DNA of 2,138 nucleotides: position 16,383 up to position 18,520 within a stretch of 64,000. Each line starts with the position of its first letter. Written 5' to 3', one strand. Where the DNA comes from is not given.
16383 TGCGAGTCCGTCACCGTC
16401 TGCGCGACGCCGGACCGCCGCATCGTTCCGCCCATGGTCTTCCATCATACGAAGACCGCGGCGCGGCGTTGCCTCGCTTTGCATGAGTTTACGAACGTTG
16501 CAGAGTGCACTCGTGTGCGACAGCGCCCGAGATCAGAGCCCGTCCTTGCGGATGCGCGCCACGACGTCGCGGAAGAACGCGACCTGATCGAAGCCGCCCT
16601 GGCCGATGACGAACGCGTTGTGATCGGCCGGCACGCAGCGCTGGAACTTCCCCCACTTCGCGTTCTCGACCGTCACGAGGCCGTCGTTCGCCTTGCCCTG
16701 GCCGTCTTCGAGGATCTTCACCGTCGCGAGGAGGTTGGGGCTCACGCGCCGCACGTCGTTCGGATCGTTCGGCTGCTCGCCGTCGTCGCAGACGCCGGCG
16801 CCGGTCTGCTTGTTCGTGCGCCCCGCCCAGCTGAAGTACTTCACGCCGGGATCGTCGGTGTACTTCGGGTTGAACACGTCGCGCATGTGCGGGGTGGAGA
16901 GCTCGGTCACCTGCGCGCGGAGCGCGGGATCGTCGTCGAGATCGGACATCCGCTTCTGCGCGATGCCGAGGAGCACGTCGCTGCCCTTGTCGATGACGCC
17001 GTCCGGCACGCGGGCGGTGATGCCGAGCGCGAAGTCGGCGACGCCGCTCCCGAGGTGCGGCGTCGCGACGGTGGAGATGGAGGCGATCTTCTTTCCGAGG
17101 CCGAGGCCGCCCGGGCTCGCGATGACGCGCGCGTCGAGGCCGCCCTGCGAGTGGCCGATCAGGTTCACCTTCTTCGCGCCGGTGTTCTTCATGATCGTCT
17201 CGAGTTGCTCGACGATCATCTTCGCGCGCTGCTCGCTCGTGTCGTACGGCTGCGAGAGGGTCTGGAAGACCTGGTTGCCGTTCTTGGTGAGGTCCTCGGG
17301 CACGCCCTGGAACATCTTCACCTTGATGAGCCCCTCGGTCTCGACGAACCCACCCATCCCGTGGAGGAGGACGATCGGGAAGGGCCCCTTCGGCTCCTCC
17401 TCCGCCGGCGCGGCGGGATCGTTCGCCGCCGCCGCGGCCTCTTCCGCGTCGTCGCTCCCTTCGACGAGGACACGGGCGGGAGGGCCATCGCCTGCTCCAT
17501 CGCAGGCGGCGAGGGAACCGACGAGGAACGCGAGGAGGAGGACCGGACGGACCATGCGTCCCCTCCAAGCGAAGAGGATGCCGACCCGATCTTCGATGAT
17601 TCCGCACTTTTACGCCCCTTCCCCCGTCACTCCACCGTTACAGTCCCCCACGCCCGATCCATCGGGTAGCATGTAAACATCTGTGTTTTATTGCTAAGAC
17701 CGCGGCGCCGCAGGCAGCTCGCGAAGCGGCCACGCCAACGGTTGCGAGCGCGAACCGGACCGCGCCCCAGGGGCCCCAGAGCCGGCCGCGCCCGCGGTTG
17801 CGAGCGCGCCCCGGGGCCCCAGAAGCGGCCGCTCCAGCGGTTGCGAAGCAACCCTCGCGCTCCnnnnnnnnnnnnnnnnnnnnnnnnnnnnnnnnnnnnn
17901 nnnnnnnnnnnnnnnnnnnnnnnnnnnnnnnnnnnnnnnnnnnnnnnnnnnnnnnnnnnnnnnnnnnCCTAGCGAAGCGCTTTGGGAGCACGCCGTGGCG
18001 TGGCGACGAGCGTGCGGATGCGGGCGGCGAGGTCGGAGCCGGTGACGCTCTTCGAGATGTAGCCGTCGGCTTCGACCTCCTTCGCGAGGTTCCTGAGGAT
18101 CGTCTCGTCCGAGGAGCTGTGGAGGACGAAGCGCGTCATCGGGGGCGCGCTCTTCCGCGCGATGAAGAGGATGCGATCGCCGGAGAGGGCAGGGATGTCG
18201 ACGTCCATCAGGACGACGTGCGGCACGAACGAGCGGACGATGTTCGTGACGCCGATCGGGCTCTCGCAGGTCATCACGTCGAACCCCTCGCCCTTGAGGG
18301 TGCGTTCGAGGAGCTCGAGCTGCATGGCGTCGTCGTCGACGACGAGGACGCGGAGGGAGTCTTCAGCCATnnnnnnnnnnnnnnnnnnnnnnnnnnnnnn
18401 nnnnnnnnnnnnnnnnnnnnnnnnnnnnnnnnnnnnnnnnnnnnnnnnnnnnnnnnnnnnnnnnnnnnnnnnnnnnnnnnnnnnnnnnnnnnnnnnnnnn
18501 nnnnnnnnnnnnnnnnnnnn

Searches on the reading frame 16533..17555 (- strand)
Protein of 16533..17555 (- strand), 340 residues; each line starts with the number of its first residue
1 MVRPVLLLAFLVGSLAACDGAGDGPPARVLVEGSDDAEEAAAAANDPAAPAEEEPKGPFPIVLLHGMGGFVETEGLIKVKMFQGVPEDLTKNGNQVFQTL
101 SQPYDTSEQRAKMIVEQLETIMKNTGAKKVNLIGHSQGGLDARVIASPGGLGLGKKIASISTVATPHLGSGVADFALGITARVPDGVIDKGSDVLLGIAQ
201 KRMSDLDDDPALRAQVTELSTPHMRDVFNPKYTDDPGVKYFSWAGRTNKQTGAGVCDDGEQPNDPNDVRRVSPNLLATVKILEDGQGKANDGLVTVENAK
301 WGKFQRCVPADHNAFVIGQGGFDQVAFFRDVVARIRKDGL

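Call 16: search_protein_families(library=pfam, max_evalue=0.01, proteins=[window:16533-17555:-])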
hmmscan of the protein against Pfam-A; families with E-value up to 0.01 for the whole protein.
window:16533-17555:- (340 aa): 8 families
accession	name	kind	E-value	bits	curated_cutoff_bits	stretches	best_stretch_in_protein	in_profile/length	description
PF02089.21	Palm_thioest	-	1.5e-07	31.8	26.8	1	60-170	1-113/254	Palmitoyl protein thioesterase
PF00561.26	Abhydrolase_1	-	2.2e-06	28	25.8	1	60-165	2-102/245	alpha/beta hydrolase fold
PF07819.20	PGAP1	-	0.00019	21.7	24.3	1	116-170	74-132/233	PGAP1-like alpha/beta domain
PF24096.1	DUF7379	-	0.00037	20.9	33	1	87-174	29-119/191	Domain of unknown function (DUF7379)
PF05057.20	DUF676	-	0.0016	18.4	20.3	1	111-170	63-128/217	Putative serine esterase (DUF676)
PF12697.13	Abhydrolase_6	-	0.0022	19.1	26.3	0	100-216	42-142/217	Alpha/beta hydrolase family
PF24708.1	Lip_C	-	0.0025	17.1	27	0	156-181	152-176/380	Lipase-like, C-terminal domain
PF06028.17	DUF915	-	0.004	17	22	0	106-142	81-117/255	Alpha/beta hydrolase of unknown function (DUF915)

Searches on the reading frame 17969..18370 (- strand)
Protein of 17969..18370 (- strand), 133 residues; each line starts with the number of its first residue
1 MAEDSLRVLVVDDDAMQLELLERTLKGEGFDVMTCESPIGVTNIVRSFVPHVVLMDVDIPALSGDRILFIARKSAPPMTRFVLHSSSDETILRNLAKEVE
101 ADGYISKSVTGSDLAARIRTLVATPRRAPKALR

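Call 16: search_protein_families(library=pfam, max_evalue=0.01, proteins=[window:17969-18370:-])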
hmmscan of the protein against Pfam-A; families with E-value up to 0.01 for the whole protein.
window:17969-18370:- (133 aa): 1 family
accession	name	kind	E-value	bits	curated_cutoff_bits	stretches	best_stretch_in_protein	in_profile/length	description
PF00072.30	Response_reg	-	3.2e-16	59.9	30.2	1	8-119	1-111/111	Response regulator receiver domain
